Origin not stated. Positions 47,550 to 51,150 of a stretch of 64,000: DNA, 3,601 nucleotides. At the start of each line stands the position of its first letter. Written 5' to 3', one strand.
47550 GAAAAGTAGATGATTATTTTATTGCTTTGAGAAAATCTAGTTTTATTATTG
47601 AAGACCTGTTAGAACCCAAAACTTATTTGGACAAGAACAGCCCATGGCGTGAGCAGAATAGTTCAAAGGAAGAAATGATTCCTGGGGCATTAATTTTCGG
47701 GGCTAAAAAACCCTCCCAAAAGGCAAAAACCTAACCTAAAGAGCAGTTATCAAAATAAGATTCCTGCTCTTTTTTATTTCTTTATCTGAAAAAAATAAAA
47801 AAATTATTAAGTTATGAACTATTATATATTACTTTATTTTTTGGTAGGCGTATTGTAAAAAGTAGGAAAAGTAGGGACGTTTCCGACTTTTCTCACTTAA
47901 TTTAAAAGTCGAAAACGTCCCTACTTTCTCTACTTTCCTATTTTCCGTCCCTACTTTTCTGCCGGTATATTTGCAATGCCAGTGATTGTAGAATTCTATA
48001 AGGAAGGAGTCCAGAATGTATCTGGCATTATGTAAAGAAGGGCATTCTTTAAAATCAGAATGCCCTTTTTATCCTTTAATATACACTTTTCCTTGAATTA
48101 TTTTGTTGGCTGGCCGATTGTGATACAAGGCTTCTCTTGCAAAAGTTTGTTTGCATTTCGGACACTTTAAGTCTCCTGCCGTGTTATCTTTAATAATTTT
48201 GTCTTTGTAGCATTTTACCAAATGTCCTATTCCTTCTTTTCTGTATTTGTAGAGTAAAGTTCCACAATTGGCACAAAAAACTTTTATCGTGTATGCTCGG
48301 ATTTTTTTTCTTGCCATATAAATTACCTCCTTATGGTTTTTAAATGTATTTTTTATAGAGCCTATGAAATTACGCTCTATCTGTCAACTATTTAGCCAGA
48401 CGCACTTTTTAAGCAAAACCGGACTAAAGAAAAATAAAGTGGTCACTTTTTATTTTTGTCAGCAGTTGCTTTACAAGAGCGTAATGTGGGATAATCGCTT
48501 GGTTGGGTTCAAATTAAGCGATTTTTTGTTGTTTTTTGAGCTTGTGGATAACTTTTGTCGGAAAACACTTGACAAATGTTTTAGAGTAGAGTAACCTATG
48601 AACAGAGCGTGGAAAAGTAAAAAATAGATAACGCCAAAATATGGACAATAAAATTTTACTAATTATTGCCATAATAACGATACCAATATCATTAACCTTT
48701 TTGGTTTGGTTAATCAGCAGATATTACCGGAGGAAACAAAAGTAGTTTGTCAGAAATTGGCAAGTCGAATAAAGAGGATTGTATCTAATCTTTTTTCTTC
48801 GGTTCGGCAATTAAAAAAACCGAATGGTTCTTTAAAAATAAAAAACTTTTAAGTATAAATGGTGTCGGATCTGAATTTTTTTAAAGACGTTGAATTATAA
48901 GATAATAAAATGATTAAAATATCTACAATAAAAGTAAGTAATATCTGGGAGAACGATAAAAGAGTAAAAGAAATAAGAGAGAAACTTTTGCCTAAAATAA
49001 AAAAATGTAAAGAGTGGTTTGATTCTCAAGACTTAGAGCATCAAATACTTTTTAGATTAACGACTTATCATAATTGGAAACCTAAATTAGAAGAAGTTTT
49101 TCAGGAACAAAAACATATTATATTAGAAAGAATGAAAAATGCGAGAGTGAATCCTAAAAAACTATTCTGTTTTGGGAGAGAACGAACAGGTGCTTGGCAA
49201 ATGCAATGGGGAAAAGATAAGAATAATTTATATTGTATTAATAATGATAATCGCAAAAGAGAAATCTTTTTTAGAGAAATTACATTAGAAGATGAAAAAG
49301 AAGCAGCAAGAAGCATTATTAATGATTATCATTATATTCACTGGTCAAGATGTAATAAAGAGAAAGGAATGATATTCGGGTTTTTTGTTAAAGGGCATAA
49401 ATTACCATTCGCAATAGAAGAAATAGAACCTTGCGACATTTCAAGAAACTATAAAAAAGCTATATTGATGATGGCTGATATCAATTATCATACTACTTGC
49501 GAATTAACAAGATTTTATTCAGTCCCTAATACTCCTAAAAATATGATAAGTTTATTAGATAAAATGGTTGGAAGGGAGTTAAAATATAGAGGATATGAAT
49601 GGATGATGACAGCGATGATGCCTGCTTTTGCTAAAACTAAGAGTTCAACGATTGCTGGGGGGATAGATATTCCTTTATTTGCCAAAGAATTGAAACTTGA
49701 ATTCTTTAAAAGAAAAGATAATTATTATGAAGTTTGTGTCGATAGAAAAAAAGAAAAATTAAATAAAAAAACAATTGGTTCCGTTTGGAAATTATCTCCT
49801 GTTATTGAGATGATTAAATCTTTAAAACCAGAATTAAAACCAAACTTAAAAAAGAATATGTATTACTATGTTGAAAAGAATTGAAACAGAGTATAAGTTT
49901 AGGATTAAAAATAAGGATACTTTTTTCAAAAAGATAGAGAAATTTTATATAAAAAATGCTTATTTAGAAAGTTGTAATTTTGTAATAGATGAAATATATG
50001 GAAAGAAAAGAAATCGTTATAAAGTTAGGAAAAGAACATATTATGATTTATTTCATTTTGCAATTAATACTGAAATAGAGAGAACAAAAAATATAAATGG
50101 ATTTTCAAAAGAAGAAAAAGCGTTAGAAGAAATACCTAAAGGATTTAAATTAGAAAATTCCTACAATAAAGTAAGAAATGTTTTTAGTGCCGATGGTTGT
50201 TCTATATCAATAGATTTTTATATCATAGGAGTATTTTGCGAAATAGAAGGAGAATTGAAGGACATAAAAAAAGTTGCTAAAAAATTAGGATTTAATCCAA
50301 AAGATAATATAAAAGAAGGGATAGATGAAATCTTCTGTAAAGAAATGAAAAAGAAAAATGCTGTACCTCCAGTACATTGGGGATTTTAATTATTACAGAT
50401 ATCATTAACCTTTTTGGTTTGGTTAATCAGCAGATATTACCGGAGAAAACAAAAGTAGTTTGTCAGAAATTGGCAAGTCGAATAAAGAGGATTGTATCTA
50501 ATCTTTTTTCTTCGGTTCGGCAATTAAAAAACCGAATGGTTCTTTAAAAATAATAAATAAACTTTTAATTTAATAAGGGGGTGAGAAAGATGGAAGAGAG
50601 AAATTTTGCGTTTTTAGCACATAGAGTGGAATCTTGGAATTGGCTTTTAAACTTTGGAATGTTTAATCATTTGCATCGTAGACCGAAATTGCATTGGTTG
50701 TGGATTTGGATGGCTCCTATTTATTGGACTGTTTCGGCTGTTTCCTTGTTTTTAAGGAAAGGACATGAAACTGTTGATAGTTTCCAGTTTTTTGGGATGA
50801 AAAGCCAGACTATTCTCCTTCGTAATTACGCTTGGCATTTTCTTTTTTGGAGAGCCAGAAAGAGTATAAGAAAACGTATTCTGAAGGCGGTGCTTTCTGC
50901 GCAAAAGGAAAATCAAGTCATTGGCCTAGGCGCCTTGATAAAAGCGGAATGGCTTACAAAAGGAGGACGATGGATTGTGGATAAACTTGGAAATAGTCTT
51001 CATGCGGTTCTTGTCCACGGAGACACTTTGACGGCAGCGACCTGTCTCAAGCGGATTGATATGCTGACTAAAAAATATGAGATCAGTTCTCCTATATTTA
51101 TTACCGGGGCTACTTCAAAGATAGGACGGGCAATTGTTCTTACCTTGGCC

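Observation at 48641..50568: GNAT(Mom-like) + CYTH two-gene cassette bracketed by ~155-bp direct repeats that duplicate the tail of a tiny membrane-peptide gene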

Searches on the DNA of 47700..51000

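Call 58: search_rna_families(source=window, start=47700, end=51000, threshold=evalue, max_evalue=1)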
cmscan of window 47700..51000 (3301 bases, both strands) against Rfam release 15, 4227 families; matches with E-value up to 1: 7.
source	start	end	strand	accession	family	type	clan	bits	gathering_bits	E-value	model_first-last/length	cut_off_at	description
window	47856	47938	-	RF03814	mir-2797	Gene; miRNA;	-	45.1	74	1e-06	1-77/77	no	mir-2797 microRNA precursor family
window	47856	47940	-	RF01061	mir-548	Gene; miRNA;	-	36.3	90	0.00012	1-84/84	no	mir-548 microRNA precursor family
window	47859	47936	+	RF01061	mir-548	Gene; miRNA;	-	32.9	90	0.00091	1-84/84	no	mir-548 microRNA precursor family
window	47860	47936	+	RF04133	MIR2646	Gene; miRNA;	-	29.7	245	0.00089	77-181/256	no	MIR2646 microRNA precursor family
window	47861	47934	-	RF03659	MIR2871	Gene; miRNA;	-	29.5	99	0.011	1-118/118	no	MIR2871 microRNA precursor family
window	47861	47934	+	RF03659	MIR2871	Gene; miRNA;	-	25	99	0.14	1-118/118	no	MIR2871 microRNA precursor family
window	47856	47938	-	RF04164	MIR1507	Gene; miRNA;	-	19.9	73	0.45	1-107/107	no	MIR1507 microRNA precursor family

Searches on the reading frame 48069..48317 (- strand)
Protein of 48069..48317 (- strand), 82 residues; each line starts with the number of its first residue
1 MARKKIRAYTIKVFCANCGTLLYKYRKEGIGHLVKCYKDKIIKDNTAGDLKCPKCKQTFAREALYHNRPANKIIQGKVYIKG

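Call 7: search_protein_families(library=pfam, proteins=[window:48069-48317:-], max_evalue=1)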
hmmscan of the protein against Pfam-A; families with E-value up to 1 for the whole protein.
window:48069-48317:- (82 aa): 28 families (the best 25 are shown)
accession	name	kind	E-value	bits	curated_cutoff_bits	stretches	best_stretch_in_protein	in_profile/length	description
PF13717.11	Zn_ribbon_4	-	5.5e-05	23.4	30.3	2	3-21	16-34/36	zinc-ribbon domain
PF17848.7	Zn_ribbon_ACC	-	0.00094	19.8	24.5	1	51-67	3-19/26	Acetyl-CoA carboxylase zinc finger domain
PF13248.11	Zn_ribbon_3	-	0.001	18.9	27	0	13-22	17-26/26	zinc-ribbon domain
PF18551.6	TackOD1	-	0.0021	18.1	32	1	11-71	87-146/188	Thaumarchaeal output domain 1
PF08271.17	Zn_Ribbon_TF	-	0.0031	17.5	29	1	35-55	5-25/43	TFIIB zinc-binding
PF01780.25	Ribosomal_L37ae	-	0.012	16.1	21.9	1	36-75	39-77/85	Ribosomal L37ae protein family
PF24292.1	DUF7479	-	0.014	15.9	27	1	50-65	31-46/60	Domain of unknown function (DUF7479)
PF13240.11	Zn_Ribbon_1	-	0.019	15.2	25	1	14-20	15-21/23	zinc-ribbon domain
PF01667.23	Ribosomal_S27e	-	0.022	14.9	24.5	0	35-59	12-36/55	Ribosomal protein S27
PF24747.1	Zn-ribbon_GIR1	-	0.028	14.7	26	1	49-58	21-30/37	GIR1-like zinc ribbon domain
PF19134.6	DUF5817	-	0.03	14.8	31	1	35-64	8-36/57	Domain of unknown function (DUF5817)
PF10601.15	zf-LITAF-like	-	0.036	14.7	23.8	0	11-26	55-70/70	LITAF-like zinc ribbon domain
PF10955.13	Fin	-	0.042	14.6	23.7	1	26-68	25-71/76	Anti-sigma-F factor Fin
PF23499.1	YnfU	-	0.046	14.1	27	1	4-18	8-22/49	YnfU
PF23551.1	Zn_ribbon_20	-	0.047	14.2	27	0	49-59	22-32/35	Zinc beta-ribbon domain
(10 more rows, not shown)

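Call 41: find_encoding_contigs(protein=window:48069-48317:-, flank=6000, max_places=8)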
Protein window:48069-48317:- (82 aa): 5 contigs read that carry it; 4 places shown.
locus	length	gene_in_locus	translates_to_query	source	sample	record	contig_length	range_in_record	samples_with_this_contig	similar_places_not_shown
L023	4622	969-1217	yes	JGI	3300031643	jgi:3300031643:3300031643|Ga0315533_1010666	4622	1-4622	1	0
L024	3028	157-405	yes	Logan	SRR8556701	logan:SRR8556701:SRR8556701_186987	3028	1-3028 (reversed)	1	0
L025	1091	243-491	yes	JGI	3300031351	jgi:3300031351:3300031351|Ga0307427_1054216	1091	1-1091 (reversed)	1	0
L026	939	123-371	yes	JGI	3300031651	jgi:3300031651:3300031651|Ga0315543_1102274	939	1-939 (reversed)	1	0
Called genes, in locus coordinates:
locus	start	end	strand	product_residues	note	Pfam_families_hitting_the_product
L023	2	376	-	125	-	?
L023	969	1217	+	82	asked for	-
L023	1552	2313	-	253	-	PF01209:Ubie_methyltran, PF02353:CMAS (weak), PF03848:TehB (weak), PF13489:Methyltransf_23, PF13847:Methyltransf_31, PF08241:Methyltransf_11, PF08242:Methyltransf_12, PF13649:Methyltransf_25, +2 more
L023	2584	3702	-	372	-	PF04055:Radical_SAM, PF13186:SPASM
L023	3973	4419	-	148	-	PF00293:NUDIX, PF14815:NUDIX_4 (weak)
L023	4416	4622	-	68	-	?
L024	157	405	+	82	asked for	-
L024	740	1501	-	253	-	PF01209:Ubie_methyltran, PF02353:CMAS (weak), PF03848:TehB (weak), PF13489:Methyltransf_23, PF13847:Methyltransf_31, PF08241:Methyltransf_11, PF08242:Methyltransf_12, PF13649:Methyltransf_25, +2 more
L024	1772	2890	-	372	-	PF04055:Radical_SAM, PF13186:SPASM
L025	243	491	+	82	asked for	-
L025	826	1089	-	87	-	?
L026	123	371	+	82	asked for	-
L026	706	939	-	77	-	?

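Call 105: search_protein_families(library=ncbifam, proteins=[window:48069-48317:-], max_evalue=0.01)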
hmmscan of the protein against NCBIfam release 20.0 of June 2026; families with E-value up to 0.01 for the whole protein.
window:48069-48317:- (82 aa): 5 families
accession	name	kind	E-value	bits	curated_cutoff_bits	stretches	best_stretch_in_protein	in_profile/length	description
TIGR02098.1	MJ0042_CXXC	domain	0.00015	21.3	20.9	0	49-59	25-35/38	MJ0042-type zinc finger domain-containing protein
NF038384.1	zinc_YnfU_fam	subfamily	0.00054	19.5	36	0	50-60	39-49/52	YnfU family zinc-binding protein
NF047912.1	ECs_2282_CxxC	subfamily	0.0031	17.4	37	0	36-66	8-44/60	ECs_2282 family putative zinc-binding protein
NF001629.0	PRK00415.1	equivalog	0.0067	15.9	70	0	10-22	31-43/62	30S ribosomal protein S27e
TIGR00280.1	eL43_euk_arch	equivalog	0.0075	16.6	95.8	0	36-78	42-83/92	50S ribosomal protein L37Ae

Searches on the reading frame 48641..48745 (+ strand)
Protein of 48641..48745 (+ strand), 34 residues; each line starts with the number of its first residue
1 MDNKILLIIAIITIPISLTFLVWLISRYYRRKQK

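Call 7: search_protein_families(library=pfam, proteins=[window:48641-48745:+], max_evalue=1)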
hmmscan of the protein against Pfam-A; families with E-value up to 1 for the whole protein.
window:48641-48745:+ (34 aa): 1 family
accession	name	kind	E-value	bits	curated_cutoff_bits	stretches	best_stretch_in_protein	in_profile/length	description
PF02656.20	DUF202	-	0.053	14.4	23.4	1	7-33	41-67/68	Domain of unknown function (DUF202)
